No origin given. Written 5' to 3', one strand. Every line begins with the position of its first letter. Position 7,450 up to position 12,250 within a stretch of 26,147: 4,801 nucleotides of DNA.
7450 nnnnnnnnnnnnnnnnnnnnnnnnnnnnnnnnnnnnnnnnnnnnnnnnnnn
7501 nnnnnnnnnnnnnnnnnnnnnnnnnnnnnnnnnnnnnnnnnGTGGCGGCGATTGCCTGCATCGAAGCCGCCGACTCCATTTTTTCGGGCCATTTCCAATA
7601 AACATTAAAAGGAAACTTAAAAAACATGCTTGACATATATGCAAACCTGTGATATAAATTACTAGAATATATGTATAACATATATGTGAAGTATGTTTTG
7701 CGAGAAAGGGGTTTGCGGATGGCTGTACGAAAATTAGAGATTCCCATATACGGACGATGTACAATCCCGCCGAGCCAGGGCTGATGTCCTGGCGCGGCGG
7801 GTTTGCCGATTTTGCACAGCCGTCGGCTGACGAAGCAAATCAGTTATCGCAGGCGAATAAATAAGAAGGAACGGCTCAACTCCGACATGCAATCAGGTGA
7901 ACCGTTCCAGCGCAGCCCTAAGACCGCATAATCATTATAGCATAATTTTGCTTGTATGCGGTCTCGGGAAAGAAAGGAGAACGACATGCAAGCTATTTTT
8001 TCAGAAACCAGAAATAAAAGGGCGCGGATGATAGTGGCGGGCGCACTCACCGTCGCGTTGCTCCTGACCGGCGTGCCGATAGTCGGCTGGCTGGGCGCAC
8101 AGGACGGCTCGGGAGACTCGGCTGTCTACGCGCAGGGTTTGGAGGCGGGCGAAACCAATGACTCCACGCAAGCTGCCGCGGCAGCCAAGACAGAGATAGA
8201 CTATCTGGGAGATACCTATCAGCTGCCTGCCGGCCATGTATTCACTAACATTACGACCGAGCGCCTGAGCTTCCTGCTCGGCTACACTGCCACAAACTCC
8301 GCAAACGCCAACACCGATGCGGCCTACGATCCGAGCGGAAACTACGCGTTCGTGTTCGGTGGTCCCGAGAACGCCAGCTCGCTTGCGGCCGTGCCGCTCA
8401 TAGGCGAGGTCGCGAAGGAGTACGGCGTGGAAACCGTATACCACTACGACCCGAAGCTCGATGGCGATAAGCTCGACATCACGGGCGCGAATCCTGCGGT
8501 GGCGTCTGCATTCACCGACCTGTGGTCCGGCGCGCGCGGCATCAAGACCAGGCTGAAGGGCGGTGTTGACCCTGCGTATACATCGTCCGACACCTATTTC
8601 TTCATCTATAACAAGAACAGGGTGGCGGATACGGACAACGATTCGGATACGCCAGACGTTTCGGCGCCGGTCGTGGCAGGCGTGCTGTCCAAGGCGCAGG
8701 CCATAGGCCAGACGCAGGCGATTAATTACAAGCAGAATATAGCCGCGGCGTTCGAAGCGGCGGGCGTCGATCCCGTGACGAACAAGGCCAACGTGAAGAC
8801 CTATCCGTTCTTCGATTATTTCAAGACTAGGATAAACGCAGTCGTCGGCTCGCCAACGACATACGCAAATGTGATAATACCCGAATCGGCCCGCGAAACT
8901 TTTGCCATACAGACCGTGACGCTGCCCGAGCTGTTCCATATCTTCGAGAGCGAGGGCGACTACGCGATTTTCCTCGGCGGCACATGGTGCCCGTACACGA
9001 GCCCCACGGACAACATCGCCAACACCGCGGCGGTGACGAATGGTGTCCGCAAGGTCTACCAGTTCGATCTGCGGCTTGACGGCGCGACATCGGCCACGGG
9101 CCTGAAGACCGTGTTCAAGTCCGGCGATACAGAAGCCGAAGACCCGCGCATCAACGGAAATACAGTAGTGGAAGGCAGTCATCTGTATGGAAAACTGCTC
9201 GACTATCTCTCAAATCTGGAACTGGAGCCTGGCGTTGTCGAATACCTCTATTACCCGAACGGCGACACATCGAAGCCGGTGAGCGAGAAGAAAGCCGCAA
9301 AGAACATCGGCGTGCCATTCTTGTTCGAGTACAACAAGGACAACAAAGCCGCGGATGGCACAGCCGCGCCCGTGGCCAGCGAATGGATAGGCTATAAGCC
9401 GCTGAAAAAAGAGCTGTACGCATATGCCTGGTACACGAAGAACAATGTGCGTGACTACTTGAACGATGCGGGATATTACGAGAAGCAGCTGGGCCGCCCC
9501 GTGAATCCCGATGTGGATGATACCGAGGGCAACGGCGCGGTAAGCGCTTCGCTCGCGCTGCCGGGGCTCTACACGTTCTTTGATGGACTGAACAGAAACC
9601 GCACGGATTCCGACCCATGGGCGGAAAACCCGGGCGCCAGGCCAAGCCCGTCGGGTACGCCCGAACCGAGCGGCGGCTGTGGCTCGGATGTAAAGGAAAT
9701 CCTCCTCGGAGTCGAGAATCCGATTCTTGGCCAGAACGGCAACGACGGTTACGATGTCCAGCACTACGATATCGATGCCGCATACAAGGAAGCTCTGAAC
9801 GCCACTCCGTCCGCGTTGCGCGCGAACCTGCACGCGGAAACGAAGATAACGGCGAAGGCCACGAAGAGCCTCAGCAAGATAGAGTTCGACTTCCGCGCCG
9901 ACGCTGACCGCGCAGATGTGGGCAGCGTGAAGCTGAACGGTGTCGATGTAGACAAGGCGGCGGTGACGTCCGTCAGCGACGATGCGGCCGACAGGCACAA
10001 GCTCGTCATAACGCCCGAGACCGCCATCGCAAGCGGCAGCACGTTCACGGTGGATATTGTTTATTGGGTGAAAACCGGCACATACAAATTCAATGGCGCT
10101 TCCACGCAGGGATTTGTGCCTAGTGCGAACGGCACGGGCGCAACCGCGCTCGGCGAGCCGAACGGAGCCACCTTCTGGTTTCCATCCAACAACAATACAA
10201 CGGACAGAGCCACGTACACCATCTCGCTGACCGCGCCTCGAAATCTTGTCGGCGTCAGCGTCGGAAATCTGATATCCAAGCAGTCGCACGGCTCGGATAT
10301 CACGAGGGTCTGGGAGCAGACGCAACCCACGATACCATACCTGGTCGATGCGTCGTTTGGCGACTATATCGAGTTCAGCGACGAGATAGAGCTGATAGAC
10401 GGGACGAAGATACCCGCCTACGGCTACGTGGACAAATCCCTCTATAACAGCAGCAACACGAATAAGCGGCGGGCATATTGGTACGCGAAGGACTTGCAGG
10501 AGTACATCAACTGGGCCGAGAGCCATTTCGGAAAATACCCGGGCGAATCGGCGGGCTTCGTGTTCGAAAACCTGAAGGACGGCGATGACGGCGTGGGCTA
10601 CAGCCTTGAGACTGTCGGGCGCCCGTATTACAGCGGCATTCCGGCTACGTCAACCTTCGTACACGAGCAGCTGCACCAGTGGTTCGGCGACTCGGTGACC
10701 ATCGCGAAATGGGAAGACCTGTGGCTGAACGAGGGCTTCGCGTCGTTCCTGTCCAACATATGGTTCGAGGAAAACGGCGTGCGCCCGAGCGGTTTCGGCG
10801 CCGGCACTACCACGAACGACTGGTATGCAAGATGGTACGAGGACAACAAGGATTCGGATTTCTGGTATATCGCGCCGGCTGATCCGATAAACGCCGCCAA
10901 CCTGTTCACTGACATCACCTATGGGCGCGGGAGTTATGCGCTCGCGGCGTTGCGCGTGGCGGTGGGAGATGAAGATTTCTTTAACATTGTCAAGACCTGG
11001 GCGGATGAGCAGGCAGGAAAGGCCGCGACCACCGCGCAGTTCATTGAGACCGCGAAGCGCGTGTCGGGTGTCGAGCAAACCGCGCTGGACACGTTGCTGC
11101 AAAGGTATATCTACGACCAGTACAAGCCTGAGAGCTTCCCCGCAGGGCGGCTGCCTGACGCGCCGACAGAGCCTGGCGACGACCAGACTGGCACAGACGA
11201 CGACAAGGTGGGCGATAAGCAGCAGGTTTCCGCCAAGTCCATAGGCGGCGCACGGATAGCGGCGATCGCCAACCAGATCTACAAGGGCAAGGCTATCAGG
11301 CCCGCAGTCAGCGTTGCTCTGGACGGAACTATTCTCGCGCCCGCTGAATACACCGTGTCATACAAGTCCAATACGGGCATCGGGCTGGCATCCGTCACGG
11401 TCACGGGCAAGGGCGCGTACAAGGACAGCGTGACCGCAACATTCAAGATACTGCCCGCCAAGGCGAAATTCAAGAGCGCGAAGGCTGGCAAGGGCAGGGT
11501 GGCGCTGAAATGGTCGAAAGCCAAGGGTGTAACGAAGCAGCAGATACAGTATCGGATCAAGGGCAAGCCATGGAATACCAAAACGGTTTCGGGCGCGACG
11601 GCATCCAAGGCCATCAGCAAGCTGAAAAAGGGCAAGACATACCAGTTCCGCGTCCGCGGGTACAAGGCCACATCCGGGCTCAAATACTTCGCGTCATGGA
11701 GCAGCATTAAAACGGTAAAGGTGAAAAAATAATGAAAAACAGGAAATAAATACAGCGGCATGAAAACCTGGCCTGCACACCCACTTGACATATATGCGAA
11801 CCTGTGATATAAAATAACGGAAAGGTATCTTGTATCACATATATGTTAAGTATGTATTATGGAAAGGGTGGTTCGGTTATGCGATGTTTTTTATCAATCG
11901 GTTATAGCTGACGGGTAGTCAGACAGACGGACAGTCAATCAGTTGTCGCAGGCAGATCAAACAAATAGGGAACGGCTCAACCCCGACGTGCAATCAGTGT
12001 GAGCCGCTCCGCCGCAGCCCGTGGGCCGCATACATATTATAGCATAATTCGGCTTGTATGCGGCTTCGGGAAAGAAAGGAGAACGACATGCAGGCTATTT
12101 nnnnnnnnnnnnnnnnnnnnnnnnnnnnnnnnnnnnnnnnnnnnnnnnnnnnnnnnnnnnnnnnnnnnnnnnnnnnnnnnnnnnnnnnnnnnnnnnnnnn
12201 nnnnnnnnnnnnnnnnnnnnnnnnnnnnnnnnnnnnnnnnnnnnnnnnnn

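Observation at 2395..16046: Shared interrupted-palindrome operator defines an unassigned regulon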

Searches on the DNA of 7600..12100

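Call 68: search_rna_families(source=window, start=7600, end=12100, threshold=evalue, max_evalue=1)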
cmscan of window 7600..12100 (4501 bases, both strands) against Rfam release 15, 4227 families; matches with E-value up to 1: 0.
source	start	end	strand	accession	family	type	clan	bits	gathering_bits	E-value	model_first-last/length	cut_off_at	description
